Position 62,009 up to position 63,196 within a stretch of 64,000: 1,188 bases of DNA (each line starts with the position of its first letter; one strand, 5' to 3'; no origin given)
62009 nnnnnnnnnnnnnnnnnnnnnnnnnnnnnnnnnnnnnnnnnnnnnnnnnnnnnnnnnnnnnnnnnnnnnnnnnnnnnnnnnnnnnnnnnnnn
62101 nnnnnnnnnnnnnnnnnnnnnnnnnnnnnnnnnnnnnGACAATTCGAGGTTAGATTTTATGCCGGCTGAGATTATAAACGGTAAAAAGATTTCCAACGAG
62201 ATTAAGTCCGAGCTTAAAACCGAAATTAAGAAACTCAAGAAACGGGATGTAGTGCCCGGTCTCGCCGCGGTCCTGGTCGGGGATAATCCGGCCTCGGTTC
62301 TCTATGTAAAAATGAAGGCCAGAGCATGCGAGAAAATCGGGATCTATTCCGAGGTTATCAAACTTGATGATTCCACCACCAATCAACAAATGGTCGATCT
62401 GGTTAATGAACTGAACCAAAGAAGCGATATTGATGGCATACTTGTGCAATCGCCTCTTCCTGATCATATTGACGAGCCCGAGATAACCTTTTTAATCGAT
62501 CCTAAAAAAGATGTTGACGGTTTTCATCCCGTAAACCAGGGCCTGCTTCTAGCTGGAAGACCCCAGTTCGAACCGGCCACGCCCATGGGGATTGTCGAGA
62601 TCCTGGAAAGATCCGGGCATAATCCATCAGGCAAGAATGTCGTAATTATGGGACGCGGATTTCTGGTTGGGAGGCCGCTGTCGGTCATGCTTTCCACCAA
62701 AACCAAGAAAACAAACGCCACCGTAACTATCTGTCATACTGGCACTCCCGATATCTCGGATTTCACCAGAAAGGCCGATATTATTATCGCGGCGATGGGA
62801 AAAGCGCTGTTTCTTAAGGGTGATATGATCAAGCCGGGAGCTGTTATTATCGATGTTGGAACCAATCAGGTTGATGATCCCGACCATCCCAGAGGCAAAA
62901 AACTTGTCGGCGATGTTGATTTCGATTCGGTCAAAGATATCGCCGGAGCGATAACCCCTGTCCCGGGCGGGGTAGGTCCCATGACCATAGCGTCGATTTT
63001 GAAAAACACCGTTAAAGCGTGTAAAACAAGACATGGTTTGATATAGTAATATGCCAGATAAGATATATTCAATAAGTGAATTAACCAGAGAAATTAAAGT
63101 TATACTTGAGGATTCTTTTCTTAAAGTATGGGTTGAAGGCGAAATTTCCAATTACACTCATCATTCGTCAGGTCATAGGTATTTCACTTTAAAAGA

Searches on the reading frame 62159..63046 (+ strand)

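Call 85: search_protein_families(library=pfam, proteins=[window:62159-63046:+], max_evalue=0.01)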
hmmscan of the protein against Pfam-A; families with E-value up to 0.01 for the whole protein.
window:62159-63046:+ (295 aa): 2 families
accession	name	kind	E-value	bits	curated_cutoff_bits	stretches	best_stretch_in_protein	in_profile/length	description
PF02882.25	THF_DHG_CYH_C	-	3.3e-62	209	27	1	123-290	1-158/160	Tetrahydrofolate dehydrogenase/cyclohydrolase, NAD(P)-binding domain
PF00763.28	THF_DHG_CYH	-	1.4e-40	138.6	32.8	1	6-120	1-115/115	Tetrahydrofolate dehydrogenase/cyclohydrolase, catalytic domain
